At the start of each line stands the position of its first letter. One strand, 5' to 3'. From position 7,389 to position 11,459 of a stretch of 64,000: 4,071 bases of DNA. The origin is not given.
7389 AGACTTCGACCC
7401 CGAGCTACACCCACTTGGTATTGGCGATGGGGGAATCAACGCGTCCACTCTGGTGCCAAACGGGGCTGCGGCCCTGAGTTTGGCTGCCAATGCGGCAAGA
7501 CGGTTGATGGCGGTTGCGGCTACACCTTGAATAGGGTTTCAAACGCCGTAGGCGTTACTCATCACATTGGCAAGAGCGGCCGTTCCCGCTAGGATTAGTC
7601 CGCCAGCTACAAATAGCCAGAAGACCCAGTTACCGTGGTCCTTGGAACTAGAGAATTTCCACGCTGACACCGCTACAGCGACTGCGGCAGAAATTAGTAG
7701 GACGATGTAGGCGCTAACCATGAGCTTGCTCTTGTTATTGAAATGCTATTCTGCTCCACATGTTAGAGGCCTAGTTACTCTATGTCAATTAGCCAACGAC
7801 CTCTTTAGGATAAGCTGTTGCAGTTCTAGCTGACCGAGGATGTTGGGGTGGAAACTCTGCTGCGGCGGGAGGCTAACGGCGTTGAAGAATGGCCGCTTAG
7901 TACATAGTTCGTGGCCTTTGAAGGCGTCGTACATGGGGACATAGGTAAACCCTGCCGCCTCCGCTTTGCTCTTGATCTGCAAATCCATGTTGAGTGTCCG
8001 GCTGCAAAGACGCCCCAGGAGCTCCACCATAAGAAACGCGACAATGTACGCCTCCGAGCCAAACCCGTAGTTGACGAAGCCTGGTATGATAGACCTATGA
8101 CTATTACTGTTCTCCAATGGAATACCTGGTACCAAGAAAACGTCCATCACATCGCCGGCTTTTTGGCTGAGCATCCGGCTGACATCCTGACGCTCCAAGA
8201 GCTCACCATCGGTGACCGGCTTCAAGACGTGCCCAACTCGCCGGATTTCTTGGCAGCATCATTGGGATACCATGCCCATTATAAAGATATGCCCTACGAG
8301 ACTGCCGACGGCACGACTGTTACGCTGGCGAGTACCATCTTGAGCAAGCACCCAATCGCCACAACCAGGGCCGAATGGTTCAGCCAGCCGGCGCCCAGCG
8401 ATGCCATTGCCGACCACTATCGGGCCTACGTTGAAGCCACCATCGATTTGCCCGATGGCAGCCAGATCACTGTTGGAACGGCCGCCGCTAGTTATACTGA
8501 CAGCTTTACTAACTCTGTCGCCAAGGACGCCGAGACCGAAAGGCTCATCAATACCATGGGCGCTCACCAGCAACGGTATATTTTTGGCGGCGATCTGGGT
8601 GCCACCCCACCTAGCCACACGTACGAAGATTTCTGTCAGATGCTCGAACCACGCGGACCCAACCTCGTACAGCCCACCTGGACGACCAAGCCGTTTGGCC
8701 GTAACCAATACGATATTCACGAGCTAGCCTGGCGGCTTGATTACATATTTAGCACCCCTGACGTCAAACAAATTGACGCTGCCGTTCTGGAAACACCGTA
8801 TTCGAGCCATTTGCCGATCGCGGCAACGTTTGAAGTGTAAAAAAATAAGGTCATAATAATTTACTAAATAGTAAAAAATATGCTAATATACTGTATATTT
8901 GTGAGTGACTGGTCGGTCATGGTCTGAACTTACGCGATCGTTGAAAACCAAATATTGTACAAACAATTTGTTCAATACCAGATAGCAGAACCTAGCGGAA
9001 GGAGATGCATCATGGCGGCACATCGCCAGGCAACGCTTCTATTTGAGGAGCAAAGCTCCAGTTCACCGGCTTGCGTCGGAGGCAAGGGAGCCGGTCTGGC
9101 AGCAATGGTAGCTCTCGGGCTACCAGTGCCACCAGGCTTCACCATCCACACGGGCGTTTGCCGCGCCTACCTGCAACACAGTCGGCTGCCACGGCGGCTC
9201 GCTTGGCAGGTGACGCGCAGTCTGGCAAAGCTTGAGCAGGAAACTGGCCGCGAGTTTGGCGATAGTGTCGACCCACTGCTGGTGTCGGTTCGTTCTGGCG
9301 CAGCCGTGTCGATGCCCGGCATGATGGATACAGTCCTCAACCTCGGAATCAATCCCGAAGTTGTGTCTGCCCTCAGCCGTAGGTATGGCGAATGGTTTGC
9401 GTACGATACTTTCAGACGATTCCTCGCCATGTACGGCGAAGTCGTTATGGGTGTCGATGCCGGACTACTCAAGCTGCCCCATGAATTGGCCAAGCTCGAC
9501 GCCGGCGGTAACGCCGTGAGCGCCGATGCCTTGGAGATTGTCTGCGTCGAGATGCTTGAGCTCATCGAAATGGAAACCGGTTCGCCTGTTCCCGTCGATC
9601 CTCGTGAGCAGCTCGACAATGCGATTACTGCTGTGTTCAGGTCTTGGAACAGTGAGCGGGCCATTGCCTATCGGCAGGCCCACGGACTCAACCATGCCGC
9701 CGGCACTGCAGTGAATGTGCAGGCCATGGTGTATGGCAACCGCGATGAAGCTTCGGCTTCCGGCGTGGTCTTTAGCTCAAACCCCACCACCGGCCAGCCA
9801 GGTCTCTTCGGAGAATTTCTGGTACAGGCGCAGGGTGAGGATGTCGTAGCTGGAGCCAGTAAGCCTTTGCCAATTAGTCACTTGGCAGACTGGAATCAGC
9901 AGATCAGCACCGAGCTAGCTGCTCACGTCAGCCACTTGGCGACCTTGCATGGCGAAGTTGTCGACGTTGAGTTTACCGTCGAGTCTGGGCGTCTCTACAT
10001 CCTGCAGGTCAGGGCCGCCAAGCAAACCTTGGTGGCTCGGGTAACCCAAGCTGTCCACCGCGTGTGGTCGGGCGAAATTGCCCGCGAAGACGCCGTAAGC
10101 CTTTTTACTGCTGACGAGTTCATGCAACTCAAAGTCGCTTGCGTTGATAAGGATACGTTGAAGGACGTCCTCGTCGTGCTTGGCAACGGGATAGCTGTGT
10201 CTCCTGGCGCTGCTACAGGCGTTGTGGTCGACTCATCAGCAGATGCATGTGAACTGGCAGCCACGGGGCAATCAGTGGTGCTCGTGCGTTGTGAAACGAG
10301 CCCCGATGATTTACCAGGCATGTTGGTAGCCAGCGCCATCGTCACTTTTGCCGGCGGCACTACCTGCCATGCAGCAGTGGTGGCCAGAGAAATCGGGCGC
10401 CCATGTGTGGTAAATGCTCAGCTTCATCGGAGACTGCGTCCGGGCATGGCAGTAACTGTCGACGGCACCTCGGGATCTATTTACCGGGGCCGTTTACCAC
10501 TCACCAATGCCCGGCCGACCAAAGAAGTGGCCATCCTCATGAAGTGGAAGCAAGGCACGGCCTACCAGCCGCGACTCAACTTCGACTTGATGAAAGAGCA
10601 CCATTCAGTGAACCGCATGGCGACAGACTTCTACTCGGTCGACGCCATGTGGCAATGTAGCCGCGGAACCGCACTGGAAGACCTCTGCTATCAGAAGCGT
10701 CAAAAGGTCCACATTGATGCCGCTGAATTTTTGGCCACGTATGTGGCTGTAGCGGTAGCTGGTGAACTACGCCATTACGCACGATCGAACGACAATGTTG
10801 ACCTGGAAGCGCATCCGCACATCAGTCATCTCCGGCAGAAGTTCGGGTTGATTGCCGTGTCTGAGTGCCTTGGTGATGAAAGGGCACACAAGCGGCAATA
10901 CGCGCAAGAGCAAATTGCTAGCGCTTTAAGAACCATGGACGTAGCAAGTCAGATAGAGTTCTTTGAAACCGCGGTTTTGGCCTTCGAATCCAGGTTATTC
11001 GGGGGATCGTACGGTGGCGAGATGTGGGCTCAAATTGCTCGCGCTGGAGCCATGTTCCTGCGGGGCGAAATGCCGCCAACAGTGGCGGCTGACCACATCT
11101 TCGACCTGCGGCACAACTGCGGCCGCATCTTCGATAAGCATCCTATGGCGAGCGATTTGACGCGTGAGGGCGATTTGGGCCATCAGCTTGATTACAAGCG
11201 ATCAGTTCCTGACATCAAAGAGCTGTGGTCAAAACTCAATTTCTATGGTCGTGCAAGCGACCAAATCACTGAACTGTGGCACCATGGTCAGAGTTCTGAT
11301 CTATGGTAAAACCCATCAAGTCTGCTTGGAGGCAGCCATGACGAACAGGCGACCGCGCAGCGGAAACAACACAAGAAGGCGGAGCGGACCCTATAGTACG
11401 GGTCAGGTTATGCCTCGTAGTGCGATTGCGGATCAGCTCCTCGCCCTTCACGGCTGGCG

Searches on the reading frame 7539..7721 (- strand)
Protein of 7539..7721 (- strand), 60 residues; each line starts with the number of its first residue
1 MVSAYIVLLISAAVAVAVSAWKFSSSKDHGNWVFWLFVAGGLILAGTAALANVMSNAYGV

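Call 3: search_protein_families(library=pfam, proteins=[window:7539-7721:-], max_evalue=1)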
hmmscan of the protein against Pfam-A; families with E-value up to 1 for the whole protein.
window:7539-7721:- (60 aa): 4 families
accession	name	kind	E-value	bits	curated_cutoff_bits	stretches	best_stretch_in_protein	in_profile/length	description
PF04241.20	DUF423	-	0.004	17.8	25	1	8-53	28-72/86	Protein of unknown function (DUF423)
PF06653.16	Claudin_3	-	0.13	12.7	28.7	1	5-57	103-159/163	Tight junction protein, Claudin-like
PF11026.13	DUF2721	-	0.61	10.4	28.3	1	4-50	66-115/129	Protein of unknown function (DUF2721)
PF24838.2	8xMP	-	0.76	10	30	1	4-52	23-70/136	Octameric membrane protein family (8xMP)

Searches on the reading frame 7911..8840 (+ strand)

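Call 3: search_protein_families(library=pfam, proteins=[window:7911-8840:+], max_evalue=1)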
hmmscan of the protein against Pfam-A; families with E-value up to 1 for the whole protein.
window:7911-8840:+ (309 aa): 1 family
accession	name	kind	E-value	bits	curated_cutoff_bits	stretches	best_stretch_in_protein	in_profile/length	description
PF03372.29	Exo_endo_phos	-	1.1e-13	51.9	24.5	1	68-295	1-216/225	Endonuclease/Exonuclease/phosphatase family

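Call 42: search_protein_families(library=padloc, proteins=[window:7911-8840:+], max_evalue=0.01)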
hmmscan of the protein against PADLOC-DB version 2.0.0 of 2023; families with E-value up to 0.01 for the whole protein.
window:7911-8840:+ (309 aa): 0 families

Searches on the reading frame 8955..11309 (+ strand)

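Call 31: search_protein_families(library=pfam, proteins=[window:8955-11309:+], max_evalue=0.00001)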
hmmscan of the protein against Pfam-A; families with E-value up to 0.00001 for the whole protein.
window:8955-11309:+ (784 aa): 2 families
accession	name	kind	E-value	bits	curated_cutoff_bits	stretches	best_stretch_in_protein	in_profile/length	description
PF01326.24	PPDK_N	-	3.4e-43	148.6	27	2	85-304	80-217/328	Pyruvate phosphate dikinase, AMP/ATP-binding domain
PF00391.29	PEP-utilizers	-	1.3e-20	73.2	23.1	1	440-507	4-72/72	PEP-utilising enzyme, mobile domain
